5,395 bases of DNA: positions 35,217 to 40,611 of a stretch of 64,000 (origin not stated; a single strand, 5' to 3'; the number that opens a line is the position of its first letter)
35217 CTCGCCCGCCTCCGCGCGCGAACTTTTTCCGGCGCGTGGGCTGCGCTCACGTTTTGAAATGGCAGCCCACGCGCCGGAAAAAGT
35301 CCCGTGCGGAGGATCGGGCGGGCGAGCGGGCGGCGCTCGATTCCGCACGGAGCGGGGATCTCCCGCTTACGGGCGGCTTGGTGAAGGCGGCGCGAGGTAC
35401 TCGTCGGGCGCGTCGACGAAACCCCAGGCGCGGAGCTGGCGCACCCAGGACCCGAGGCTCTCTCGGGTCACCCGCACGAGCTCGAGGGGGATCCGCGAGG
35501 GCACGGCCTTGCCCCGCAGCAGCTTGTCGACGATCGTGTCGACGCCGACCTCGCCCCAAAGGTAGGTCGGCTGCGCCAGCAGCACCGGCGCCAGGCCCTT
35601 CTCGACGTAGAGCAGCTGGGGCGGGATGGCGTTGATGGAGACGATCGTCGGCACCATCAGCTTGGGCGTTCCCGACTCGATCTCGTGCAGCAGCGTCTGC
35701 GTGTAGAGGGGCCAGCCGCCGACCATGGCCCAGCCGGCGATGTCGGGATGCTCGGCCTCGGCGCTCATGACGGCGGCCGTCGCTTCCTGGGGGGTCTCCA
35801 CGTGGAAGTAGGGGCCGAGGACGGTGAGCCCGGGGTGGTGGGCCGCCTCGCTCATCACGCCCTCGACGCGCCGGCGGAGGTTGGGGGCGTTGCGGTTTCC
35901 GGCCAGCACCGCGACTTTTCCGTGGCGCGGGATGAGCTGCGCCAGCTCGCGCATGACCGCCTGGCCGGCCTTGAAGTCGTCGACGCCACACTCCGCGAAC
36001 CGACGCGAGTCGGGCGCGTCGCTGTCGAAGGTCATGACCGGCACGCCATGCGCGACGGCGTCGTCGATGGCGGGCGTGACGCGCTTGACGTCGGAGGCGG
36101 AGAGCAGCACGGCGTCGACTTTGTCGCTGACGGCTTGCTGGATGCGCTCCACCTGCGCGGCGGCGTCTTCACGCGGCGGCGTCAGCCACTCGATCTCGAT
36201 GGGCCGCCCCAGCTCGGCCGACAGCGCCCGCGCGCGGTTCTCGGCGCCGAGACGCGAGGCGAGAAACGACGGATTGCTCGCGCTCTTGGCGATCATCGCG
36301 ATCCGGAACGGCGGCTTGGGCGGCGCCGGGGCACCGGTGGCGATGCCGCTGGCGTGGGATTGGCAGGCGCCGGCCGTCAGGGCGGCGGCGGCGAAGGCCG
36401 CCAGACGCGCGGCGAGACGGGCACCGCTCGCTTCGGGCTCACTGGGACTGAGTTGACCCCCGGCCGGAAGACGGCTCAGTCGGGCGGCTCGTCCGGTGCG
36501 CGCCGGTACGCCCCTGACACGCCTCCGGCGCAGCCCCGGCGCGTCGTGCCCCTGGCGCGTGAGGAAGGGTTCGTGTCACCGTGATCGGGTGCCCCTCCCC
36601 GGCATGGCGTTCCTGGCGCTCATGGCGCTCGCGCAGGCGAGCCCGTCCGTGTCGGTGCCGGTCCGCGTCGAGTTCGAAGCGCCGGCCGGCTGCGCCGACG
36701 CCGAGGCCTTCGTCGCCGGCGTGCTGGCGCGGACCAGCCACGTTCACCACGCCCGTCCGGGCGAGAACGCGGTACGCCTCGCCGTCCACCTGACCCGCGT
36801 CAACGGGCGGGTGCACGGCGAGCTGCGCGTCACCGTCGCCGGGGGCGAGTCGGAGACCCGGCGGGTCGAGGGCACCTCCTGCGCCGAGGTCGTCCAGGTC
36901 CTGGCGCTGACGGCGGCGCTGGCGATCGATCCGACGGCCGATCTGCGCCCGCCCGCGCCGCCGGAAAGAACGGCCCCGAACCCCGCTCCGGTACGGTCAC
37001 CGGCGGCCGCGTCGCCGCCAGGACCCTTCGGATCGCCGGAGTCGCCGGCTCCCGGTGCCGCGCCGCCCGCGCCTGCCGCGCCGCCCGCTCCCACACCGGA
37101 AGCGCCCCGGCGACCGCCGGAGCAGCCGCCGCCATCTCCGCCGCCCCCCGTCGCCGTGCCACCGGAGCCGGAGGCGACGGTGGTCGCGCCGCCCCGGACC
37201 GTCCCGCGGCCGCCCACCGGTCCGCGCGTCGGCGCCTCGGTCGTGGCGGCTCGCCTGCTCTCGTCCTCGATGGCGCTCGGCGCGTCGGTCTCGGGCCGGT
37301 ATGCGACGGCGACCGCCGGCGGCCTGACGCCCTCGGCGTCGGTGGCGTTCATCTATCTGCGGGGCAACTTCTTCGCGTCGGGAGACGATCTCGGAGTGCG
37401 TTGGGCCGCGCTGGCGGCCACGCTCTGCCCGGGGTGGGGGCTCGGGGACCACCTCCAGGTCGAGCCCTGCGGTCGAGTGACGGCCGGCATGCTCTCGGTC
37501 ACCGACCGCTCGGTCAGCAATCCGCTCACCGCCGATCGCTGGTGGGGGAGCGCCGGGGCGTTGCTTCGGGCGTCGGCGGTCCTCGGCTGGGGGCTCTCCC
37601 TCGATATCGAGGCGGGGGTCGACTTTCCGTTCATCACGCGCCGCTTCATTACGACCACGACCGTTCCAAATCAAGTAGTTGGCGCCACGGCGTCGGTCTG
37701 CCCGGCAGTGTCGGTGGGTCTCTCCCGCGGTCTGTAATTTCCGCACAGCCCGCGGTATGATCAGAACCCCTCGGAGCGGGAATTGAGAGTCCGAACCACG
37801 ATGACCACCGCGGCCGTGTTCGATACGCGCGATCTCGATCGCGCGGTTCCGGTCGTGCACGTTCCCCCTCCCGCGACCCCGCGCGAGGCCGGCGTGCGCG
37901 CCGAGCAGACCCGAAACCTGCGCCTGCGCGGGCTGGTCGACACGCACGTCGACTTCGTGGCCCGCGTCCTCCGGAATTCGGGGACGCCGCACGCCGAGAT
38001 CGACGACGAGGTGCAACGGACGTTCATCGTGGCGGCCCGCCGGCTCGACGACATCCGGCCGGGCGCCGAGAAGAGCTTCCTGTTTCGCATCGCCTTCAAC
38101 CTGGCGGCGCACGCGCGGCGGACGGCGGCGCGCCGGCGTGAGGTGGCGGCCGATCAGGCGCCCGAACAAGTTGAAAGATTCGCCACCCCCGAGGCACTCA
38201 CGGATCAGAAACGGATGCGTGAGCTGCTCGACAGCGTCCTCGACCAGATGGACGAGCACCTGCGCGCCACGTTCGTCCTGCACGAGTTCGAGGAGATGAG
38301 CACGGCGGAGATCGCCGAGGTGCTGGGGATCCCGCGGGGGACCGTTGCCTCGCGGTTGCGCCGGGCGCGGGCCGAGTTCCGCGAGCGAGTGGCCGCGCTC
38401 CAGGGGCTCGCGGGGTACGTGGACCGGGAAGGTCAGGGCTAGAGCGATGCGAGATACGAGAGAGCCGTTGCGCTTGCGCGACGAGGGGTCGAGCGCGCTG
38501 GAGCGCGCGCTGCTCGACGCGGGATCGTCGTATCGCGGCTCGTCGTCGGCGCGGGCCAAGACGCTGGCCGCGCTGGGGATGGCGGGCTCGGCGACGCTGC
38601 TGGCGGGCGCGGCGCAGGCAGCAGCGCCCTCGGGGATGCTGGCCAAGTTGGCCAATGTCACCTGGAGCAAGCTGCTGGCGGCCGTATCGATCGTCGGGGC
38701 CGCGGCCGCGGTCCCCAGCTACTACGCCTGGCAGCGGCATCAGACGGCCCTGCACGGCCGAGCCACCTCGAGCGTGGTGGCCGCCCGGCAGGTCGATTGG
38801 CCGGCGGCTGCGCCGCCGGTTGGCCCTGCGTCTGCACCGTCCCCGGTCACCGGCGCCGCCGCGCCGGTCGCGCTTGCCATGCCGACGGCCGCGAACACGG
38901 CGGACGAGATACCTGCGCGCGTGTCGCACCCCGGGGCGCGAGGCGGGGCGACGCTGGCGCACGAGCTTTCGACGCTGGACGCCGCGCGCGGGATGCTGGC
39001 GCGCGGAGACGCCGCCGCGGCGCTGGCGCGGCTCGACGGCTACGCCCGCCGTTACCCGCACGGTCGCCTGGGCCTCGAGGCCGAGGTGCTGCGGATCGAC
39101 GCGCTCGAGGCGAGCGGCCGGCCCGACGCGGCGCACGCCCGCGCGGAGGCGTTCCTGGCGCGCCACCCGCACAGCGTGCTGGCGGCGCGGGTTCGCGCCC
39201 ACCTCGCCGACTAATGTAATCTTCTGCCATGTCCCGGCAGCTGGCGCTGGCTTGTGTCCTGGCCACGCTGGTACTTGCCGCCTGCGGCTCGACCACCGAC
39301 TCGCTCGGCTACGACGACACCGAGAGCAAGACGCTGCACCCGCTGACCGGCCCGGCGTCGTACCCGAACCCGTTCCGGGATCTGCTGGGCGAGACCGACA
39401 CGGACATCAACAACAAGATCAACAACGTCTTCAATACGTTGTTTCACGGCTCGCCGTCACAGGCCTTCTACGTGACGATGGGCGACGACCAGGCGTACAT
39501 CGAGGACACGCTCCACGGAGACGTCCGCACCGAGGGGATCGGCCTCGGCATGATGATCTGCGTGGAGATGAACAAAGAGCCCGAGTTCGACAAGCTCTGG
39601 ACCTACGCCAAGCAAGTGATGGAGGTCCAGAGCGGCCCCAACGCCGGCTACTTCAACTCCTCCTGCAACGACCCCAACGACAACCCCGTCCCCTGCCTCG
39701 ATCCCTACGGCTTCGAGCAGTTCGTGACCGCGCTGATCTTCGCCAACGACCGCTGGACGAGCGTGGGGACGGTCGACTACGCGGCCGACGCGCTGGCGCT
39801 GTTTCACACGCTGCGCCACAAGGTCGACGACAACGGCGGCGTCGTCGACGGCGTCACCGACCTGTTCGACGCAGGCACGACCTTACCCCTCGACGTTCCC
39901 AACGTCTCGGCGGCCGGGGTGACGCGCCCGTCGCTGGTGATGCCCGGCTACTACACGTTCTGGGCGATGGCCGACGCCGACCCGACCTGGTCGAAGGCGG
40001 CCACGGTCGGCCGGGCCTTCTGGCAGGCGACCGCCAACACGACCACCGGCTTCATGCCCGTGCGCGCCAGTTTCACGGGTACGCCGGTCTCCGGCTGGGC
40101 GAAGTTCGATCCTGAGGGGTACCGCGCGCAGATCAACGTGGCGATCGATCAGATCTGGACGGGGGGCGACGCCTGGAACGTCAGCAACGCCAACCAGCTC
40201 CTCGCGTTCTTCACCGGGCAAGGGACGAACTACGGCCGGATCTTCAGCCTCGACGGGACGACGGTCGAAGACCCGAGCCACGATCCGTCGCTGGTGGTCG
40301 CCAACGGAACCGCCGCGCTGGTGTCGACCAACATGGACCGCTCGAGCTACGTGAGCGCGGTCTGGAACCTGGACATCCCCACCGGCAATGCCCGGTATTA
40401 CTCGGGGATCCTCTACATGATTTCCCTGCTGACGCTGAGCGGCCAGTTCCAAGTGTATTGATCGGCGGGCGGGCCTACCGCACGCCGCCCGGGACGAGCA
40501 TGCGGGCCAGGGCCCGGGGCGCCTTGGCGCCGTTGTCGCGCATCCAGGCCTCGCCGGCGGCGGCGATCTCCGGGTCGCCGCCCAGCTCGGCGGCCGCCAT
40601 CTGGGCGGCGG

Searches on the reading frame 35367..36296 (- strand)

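Call 37: search_protein_families(library=pfam, proteins=[window:35367-36296:-], max_evalue=0.001)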
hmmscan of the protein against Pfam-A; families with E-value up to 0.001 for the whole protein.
window:35367-36296:- (309 aa): 3 families
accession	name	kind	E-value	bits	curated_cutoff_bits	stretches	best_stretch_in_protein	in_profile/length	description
PF13407.12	Peripla_BP_4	-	4.8e-41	141.4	35.1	1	2-263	4-257/258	Periplasmic binding protein domain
PF00532.27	Peripla_BP_1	-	2.1e-07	31.1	22.2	1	44-187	42-184/281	Periplasmic binding proteins and sugar binding domain of LacI family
PF13458.12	Peripla_BP_6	-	2.2e-07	31.3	31.7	1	9-193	16-200/343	Periplasmic binding protein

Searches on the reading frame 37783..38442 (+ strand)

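Call 3: search_protein_families(library=pfam, proteins=[window:37783-38442:+], max_evalue=0.1)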
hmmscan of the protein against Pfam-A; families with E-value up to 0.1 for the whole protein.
window:37783-38442:+ (219 aa): 18 families
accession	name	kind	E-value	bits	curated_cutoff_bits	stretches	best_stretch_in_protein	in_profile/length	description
PF08281.18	Sigma70_r4_2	-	5.7e-16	58.3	25.7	1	147-197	2-52/54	Sigma-70, region 4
PF04545.22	Sigma70_r4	-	1e-08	35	24.1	1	152-199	1-48/50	Sigma-70, region 4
PF04542.20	Sigma70_r2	-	7.6e-07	29.3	24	1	51-118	1-71/71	Sigma-70 region 2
PF20432.4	Xre-like-HTH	-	0.00013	22.6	25.8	1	171-196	23-46/63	Antitoxin Xre-like helix-turn-helix domain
PF13384.12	HTH_23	-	0.00016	21.8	24.6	1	158-195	4-41/50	Homeodomain-like domain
PF13412.12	HTH_24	-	0.00019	21.4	21.9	1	168-195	14-41/48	Winged helix-turn-helix DNA-binding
PF07638.17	Sigma70_ECF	-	0.00024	21.5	21.1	1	107-202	87-182/185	ECF sigma factor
PF13404.12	HTH_AsnC-type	-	0.00047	20.4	27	1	172-194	18-40/42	AsnC-type helix-turn-helix domain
PF12840.13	HTH_20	-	0.0037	17.6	27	1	166-193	10-40/51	Helix-turn-helix domain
PF12802.13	MarR_2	-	0.0066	17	27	1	164-195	12-44/61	MarR family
PF22233.2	PhyR_sigma-like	-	0.0093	16.2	27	1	159-199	7-47/50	Response regulator PhyR, sigma-like domain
PF13556.12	HTH_30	-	0.0094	16.2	27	1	171-196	12-37/59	PucR C-terminal helix-turn-helix domain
PF12728.13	HTH_17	-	0.014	16.1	27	1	172-196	2-25/51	Helix-turn-helix domain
PF13518.12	HTH_28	-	0.032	14.8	25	0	172-197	13-38/52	Helix-turn-helix domain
PF09339.16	HTH_IclR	-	0.06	13.6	22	0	170-192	17-39/52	IclR helix-turn-helix domain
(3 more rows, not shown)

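Call 4: search_protein_families(library=ncbifam, proteins=[window:37783-38442:+], max_evalue=0.1)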
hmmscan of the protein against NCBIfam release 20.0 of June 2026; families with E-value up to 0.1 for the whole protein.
window:37783-38442:+ (219 aa): 101 families (the best 25 are shown)
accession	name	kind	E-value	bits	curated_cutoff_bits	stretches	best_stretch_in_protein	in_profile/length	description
TIGR02937.1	sigma70-ECF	superfamily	1.6e-22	79.9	42.9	1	49-202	4-164/165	sigma-70 family RNA polymerase sigma factor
NF009171.0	PRK12518.1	equivalog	8.7e-22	77.9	208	1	69-201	49-182/191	RNA polymerase sigma factor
NF008888.0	PRK11922.1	equivalog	3.5e-21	75.9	204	1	43-205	27-198/231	RNA polymerase sigma factor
NF007229.0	PRK09647.1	equivalog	7e-21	74.6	265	1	49-205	47-204/220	RNA polymerase sigma factor SigE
TIGR02983.1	SigE-fam_strep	subfamily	1.7e-18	67.1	141.55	1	50-204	10-159/162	SigE family RNA polymerase sigma factor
NF009166.1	PRK12513.1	equivalog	3.9e-17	62.6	206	1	54-206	30-189/193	RNA polymerase sigma factor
TIGR02939.1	RpoE_Sigma70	equivalog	6.2e-16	59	236.15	1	56-206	34-189/190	RNA polymerase sigma factor RpoE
TIGR02950.1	SigM_subfam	subfamily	8.8e-16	58.1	147.95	1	73-202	27-157/159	RNA polymerase sigma factor, SigM family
TIGR02959.1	SigZ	equivalog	4.4e-15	55.9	168.65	1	70-204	19-149/170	RNA polymerase sigma factor SigZ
NF009185.0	PRK12533.1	equivalog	6.5e-15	55.4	248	1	38-204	21-194/231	RNA polymerase sigma factor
NF007227.0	PRK09645.1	subfamily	1.5e-14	54.3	202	1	41-195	8-162/177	sigma-70 family RNA polymerase sigma factor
NF004113.0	PRK05602.1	equivalog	1.9e-14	53.8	208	1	48-207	47-205/211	RNA polymerase sigma factor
TIGR02989.1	Sig-70_gvs1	subfamily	2.4e-14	53.6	124.55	1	58-201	13-156/158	RNA polymerase sigma-70 factor, Rhodopirellula/Verrucomicrobium family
NF007215.0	PRK09637.1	equivalog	1.5e-13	51.2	212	1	70-203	25-154/181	RNA polymerase sigma factor SigZ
NF007225.0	PRK09643.1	equivalog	2.6e-13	50.2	190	1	50-208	31-187/204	RNA polymerase sigma factor SigM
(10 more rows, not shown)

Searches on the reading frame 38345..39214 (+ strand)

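Call 3: search_protein_families(library=pfam, proteins=[window:38345-39214:+], max_evalue=0.1)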
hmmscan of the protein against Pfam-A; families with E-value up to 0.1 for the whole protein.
window:38345-39214:+ (289 aa): 3 families
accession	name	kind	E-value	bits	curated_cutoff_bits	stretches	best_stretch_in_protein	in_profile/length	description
PF13428.12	TPR_14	-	0.0033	18.4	23.5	1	248-286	5-43/44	Tetratricopeptide repeat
PF13525.12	YfiO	-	0.039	14.2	25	1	214-277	12-75/203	Outer membrane lipoprotein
PF13432.12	TPR_16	-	0.043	14.7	32.7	1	250-285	3-38/65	Tetratricopeptide repeat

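Call 4: search_protein_families(library=ncbifam, proteins=[window:38345-39214:+], max_evalue=0.1)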
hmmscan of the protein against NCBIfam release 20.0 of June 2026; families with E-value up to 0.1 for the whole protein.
window:38345-39214:+ (289 aa): 1 family
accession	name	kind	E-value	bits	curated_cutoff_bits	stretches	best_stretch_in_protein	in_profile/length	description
TIGR03302.1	OM_YfiO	subfamily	0.0014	18.1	81.4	1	212-282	38-108/239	outer membrane protein assembly factor BamD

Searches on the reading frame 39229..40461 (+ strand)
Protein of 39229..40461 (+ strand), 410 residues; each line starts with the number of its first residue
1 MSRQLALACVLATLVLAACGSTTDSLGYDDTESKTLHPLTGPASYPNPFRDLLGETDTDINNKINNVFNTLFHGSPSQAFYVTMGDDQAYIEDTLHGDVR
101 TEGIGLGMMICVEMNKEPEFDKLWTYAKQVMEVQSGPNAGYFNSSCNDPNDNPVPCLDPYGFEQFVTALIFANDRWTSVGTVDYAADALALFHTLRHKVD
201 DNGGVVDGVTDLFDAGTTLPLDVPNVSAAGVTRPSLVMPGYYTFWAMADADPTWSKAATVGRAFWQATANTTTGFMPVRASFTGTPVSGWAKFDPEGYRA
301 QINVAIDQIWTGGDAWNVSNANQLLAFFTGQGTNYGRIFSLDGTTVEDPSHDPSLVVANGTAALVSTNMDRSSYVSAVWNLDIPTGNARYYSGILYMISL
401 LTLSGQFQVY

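Call 37: search_protein_families(library=pfam, proteins=[window:39229-40461:+], max_evalue=0.001)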
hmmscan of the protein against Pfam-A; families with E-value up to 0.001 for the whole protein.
window:39229-40461:+ (410 aa): 1 family
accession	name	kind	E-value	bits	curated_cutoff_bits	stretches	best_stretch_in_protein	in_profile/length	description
PF01270.23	Glyco_hydro_8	-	1.2e-11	44.7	24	1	101-401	54-337/341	Glycosyl hydrolases family 8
